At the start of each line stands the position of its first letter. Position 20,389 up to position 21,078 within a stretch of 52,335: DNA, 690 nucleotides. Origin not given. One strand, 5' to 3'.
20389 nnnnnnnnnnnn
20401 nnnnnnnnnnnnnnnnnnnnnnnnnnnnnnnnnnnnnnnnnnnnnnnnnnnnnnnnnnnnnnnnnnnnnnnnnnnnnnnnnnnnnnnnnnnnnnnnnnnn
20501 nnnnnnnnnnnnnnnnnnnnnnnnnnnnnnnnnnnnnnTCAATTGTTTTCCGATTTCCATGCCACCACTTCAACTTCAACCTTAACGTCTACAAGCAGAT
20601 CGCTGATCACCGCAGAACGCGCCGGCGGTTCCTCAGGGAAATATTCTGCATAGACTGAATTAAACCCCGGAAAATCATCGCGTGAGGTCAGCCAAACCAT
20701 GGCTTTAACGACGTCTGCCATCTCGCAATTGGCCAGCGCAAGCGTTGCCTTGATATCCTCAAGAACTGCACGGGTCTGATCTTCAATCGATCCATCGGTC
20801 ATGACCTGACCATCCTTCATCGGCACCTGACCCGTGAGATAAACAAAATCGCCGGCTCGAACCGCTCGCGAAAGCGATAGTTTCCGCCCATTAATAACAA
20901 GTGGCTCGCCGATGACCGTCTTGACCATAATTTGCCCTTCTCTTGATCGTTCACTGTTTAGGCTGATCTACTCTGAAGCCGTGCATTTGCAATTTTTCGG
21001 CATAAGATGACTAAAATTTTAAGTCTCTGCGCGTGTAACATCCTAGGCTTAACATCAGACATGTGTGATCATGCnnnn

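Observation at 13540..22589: Uncharacterised catabolic module: ridA, alpha/beta-hydrolase, AA_synth(DUF1185) and an Opp-type ABC importer, with a divergent aldehyde dehydrogenase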

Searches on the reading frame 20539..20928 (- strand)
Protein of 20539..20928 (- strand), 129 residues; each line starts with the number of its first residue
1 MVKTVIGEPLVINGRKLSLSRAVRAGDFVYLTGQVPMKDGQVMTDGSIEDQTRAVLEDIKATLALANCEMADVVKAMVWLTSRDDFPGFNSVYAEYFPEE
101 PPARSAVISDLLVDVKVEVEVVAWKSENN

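Call 5: search_protein_families(library=pfam, proteins=[window:20539-20928:-])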
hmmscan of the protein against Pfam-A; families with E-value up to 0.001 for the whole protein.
window:20539-20928:- (129 aa): 1 family
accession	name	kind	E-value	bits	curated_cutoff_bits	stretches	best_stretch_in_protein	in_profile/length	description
PF01042.26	Ribonuc_L-PSP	-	5e-28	98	27.3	1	19-123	11-119/121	Endoribonuclease L-PSP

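Call 6: search_protein_families(library=ncbifam, proteins=[window:20539-20928:-])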
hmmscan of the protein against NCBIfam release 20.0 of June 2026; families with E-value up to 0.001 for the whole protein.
window:20539-20928:- (129 aa): 3 families
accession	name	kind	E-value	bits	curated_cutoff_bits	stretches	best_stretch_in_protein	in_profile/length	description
TIGR00004.1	TIGR00004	subfamily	6.7e-27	94.2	106.25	1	19-124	16-124/125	Rid family detoxifying hydrolase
TIGR03610.1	RutC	equivalog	1.5e-16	60.6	169.1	1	22-122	21-123/127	pyrimidine utilization protein C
NF008490.0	PRK11401.1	equivalog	1.2e-14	54.3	222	1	22-126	20-128/129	enamine/imine deaminase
